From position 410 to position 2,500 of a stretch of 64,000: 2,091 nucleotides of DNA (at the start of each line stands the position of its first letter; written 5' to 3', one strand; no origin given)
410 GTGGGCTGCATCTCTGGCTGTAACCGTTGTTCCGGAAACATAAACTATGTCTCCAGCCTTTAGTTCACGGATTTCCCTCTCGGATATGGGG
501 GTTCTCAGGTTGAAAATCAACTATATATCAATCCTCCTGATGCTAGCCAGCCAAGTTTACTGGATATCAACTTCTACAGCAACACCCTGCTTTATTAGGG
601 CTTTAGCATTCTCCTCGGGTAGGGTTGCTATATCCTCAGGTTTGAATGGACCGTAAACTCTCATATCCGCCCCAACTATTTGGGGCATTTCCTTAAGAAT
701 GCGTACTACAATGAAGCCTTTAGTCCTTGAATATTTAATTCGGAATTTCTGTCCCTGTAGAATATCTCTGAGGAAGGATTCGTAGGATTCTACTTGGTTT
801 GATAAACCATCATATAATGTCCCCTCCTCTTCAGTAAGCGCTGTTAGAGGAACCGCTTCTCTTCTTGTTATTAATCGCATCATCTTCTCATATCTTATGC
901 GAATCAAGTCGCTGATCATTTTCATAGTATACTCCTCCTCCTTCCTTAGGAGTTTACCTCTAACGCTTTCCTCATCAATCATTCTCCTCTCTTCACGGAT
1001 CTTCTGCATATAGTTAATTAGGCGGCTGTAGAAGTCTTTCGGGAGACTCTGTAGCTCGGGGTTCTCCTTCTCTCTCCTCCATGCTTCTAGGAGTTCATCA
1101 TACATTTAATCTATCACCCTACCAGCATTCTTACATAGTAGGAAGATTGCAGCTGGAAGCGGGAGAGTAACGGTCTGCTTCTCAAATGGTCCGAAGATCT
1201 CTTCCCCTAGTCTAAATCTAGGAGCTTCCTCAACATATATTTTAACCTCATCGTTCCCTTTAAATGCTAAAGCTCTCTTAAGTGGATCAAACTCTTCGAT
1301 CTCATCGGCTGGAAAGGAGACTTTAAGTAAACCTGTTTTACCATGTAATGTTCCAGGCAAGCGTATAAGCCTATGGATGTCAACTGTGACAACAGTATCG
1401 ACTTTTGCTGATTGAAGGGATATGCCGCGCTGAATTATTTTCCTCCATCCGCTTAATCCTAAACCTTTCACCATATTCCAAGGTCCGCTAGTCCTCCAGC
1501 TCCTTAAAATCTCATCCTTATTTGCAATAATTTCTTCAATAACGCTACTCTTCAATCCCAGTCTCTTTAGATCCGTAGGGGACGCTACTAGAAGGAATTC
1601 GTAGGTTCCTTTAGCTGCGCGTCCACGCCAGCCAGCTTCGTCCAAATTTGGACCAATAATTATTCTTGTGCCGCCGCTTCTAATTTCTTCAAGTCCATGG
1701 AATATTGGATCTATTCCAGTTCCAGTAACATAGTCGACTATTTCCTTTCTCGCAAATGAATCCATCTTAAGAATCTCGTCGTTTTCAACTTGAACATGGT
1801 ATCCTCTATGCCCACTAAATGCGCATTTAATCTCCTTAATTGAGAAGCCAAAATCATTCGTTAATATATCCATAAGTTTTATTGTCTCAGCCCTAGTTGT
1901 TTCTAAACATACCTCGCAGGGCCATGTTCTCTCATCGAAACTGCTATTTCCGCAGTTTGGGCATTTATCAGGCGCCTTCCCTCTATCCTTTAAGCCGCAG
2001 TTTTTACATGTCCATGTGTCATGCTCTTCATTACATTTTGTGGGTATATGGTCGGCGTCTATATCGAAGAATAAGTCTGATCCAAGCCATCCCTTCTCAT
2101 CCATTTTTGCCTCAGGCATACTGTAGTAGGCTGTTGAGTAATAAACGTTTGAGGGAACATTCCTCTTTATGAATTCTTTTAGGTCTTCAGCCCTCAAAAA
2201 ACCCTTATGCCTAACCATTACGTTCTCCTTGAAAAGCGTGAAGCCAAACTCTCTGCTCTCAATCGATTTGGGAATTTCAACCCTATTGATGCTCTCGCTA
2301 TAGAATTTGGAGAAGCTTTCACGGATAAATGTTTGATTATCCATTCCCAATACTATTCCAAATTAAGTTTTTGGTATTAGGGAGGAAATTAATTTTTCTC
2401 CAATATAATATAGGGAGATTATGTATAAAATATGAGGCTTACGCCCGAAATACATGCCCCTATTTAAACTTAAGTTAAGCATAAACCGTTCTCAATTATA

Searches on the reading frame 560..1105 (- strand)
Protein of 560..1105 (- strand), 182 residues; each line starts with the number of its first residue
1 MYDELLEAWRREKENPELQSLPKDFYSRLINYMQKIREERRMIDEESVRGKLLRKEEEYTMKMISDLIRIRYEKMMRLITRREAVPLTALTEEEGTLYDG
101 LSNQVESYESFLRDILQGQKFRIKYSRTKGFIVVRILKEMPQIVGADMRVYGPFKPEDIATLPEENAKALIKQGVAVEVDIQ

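Call 52: search_protein_families(library=padloc, alignment_id=A3, max_evalue=0.00001)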
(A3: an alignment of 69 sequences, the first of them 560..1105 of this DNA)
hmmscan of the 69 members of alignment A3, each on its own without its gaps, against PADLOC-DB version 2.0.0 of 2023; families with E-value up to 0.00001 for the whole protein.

A. member 1, window:560-1105:- (182 aa): 0 families

B. families by the number of members that match (of 69 scanned): 9 families
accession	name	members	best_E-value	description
PDLC04135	mad3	1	1.2e-27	mads_3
PDLC04569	PDC-M30B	1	2.9e-22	-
PDLC04639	PDC-M41B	1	4e-22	-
PDLC02980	AriA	1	5.9e-12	-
PDLC02914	ATPase-Toprim_I-B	1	1.1e-10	-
PDLC04140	mad8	1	3.1e-09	mads_8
PDLC02975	WH_III-A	1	1.6e-07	-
PDLC04559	PDC-M28B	1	4.7e-07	-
PDLC04175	HEC-01A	1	1.6e-06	-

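Call 87: search_protein_families(library=pfam, proteins=[window:560-1105:-], max_evalue=0.001)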
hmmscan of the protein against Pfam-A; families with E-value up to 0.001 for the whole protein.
window:560-1105:- (182 aa): 1 family
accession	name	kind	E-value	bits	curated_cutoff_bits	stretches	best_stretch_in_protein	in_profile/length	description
PF22090.1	Gins51_C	-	2.2e-20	72.6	27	1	132-179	1-48/48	Gins51, C-terminal domain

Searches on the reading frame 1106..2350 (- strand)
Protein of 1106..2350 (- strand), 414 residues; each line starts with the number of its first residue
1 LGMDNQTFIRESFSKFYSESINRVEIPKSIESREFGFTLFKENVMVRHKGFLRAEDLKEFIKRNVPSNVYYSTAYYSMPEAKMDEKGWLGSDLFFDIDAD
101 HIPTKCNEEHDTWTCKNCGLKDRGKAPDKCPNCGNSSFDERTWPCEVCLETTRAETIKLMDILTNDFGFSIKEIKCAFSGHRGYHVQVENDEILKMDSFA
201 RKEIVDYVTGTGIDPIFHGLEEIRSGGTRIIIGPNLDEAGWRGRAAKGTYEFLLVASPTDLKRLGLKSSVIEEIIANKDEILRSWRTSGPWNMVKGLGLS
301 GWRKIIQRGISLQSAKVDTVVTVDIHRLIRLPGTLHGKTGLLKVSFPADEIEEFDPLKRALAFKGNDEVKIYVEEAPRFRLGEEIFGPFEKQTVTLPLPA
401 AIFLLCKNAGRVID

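Call 6: search_protein_families(library=pfam, proteins=[window:1106-2350:-], max_evalue=1)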
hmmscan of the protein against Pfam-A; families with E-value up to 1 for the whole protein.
window:1106-2350:- (414 aa): 5 families
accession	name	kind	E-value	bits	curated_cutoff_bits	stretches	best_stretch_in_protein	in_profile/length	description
PF01896.25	DNA_primase_S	-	2.4e-12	48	26.8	1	145-345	17-160/163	DNA primase small subunit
PF21349.2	RUBY_RBDX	-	1.3e-05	25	26.5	1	113-135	1-24/30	Rubrerythrin, rubredoxin-like domain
PF23458.2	DUF7130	-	0.026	14.8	35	1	107-136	48-79/89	Domain of unknown function (DUF7130)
PF13248.11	Zn_ribbon_3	-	0.079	12.9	27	0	129-138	4-14/26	zinc-ribbon domain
PF07282.18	Cas12f1-like_TNB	-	0.33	11.6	26.3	0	129-148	30-46/60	Cas12f1-like, TNB domain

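Call 7: search_protein_families(library=ncbifam, proteins=[window:1106-2350:-], max_evalue=1)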
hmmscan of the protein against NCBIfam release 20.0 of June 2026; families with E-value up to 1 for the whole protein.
window:1106-2350:- (414 aa): 8 families
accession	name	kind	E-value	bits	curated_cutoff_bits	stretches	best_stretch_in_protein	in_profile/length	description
NF001641.0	PRK00419.1-3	equivalog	1.5e-70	237.9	326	1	6-413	11-318/323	DNA primase small subunit PriS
NF001639.0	PRK00419.1-1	equivalog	6.2e-56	190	577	3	6-108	6-110/391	DNA primase small subunit PriS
TIGR00335.1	primase_sml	equivalog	9.4e-49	166.6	143.5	2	146-363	113-317/324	DNA primase catalytic subunit PriS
NF045720.1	rubredox_RCKP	subfamily_domain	0.001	18.6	45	1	112-136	3-28/34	RCKP-type rubredoxin-like domain-containing protein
NF045767.1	RuberyRbr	equivalog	0.0011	19.1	200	1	107-135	153-182/194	rubrerythrin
TIGR02487.1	NrdD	equivalog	0.1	11.1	326.35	1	111-136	526-549/581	anaerobic ribonucleoside-triphosphate reductase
NF003103.0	PRK04023.1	equivalog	0.28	8.7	1269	1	104-165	634-693/1125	DNA polymerase II large subunit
NF003214.0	PRK04179.1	equivalog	0.76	9.7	71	0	119-148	9-38/62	50S ribosomal protein L37e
